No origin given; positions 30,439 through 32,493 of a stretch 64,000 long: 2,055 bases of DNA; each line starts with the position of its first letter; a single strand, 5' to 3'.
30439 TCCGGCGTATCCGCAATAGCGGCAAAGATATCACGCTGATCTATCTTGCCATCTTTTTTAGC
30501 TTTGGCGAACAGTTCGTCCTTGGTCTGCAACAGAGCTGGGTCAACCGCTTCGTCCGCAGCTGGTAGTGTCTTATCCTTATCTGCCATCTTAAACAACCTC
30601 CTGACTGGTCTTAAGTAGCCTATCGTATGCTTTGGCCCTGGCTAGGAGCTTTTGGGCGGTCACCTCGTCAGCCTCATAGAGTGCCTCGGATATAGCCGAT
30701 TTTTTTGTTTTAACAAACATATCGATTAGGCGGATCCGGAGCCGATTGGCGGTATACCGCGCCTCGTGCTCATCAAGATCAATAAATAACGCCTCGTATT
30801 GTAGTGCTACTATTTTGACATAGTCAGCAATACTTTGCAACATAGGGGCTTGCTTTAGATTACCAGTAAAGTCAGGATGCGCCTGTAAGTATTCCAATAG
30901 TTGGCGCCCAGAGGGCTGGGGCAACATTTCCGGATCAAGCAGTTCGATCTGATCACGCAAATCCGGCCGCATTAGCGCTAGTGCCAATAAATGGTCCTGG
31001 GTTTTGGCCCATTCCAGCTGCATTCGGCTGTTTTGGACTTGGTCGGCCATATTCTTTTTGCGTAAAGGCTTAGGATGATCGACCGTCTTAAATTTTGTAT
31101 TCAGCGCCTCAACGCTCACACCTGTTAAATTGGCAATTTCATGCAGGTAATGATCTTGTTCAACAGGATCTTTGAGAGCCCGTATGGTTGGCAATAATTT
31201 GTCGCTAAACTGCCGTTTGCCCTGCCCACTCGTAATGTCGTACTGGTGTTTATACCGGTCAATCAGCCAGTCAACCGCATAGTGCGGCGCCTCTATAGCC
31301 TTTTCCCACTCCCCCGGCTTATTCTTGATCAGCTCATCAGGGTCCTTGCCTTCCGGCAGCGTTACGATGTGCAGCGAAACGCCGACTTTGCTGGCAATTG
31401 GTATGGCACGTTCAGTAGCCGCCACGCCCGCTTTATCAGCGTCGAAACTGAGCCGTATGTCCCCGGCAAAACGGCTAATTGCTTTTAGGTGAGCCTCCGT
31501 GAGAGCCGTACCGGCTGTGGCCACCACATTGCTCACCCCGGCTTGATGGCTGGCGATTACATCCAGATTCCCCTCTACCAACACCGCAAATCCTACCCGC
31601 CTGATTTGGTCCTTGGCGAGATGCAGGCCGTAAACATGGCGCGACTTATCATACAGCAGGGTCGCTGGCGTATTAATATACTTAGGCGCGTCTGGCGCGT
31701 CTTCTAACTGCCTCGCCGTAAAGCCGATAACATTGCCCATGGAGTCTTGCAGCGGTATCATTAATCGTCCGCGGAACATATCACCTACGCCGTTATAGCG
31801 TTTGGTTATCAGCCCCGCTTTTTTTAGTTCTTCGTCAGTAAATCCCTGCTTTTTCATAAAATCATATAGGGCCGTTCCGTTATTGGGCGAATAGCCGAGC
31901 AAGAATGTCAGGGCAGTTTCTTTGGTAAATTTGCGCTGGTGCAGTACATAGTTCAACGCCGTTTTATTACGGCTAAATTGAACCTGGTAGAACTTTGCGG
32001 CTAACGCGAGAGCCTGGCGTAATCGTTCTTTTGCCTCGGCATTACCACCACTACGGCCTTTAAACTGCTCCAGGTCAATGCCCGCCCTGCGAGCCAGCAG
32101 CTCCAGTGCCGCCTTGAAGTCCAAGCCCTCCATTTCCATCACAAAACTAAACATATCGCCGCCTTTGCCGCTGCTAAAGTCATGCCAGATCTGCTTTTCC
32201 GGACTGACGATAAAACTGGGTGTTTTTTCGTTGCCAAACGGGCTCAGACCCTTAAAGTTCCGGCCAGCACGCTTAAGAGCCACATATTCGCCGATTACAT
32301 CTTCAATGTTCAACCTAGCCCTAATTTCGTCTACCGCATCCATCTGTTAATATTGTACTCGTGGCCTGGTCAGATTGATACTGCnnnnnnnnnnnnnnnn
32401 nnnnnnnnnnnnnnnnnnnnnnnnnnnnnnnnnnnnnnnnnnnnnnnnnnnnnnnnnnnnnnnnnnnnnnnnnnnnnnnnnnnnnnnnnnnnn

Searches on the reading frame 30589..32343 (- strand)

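Call 80: search_protein_families(library=pfam, proteins=[window:30589-32343:-], max_evalue=0.00001)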
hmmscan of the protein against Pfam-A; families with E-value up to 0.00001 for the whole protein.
window:30589-32343:- (584 aa): 6 families
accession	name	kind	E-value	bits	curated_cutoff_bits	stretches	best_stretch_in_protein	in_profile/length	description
PF08275.17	DNAG_N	-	1.8e-32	112.6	26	1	119-244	2-128/128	DNA primase catalytic core, N-terminal domain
PF01807.25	Zn_ribbon_DnaG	-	3.7e-29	100.9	24.9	1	3-93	5-95/98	CHC2 zinc finger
PF13155.12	Toprim_2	-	2.5e-21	76.3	22.1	1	254-339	1-88/88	Toprim-like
PF10410.14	DnaB_bind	-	9.9e-15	55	20.6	1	358-412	2-56/56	DnaB-helicase binding domain of primase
PF13662.12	Toprim_4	-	1.2e-12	48.3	25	1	253-322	3-79/85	Toprim domain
PF01751.28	Toprim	-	3.2e-08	34.1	23.1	1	254-319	3-86/96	Toprim domain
